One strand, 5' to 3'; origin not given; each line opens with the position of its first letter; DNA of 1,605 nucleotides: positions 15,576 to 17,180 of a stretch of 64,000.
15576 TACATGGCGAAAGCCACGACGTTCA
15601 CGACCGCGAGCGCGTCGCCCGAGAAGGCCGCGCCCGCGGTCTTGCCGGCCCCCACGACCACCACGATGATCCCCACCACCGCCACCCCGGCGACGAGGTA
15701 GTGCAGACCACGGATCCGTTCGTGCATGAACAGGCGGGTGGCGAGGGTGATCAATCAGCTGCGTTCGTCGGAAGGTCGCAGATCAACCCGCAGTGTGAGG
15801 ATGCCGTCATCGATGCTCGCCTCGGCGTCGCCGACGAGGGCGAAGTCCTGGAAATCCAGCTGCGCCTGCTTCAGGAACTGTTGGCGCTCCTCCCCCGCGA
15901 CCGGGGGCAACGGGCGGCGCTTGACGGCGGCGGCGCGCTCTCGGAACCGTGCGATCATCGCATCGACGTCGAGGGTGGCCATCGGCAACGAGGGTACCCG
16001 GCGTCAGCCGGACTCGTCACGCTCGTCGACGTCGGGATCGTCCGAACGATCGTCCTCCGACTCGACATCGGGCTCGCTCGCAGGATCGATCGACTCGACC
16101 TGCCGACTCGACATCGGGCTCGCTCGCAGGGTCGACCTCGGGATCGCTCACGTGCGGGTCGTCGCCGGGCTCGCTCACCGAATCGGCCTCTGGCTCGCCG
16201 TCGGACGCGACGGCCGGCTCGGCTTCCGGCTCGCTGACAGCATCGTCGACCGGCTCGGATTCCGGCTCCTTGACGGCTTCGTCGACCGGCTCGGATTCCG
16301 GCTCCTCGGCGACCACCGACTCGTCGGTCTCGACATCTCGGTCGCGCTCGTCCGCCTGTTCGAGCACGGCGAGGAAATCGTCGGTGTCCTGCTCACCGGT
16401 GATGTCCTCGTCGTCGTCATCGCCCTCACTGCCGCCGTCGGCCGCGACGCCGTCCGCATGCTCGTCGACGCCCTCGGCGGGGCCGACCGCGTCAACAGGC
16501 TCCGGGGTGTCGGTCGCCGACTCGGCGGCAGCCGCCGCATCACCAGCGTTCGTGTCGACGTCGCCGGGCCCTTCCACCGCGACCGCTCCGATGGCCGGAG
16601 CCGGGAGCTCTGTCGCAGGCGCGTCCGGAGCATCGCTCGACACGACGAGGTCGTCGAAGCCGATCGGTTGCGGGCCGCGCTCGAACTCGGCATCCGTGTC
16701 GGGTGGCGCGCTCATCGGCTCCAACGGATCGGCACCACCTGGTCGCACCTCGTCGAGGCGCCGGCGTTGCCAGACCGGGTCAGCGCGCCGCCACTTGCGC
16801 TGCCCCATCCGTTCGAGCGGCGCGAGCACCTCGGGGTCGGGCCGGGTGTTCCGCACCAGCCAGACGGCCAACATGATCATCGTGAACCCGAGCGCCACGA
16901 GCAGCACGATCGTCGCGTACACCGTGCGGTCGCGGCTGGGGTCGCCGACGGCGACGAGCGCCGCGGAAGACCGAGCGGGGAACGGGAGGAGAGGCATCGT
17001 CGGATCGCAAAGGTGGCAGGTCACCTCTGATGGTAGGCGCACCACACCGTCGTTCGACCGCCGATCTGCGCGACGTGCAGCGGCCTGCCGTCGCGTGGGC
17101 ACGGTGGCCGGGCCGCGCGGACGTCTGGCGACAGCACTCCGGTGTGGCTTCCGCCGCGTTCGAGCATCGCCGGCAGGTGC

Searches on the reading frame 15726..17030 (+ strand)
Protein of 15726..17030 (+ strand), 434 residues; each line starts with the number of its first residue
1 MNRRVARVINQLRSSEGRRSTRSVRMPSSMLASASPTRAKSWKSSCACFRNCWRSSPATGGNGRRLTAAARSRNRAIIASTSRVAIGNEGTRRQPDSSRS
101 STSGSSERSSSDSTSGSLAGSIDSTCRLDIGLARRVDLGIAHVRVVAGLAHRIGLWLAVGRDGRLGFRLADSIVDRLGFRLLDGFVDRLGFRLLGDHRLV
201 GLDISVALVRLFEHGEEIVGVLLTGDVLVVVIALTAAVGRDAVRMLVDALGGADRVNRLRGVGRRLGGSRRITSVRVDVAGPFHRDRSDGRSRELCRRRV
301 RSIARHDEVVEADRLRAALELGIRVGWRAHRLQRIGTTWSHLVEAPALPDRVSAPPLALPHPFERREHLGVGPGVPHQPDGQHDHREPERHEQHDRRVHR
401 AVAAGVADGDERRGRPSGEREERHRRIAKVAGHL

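Call 17: find_encoding_contigs(protein=window:15726-17030:+, flank=10000, max_places=4)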
Protein window:15726-17030:+ (434 aa): no gene with exactly this product is on record in the collection.

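Call 18: search_protein_families(library=pfam, proteins=[window:15726-17030:+], max_evalue=0.01)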
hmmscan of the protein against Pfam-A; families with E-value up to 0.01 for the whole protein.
window:15726-17030:+ (434 aa): 0 families
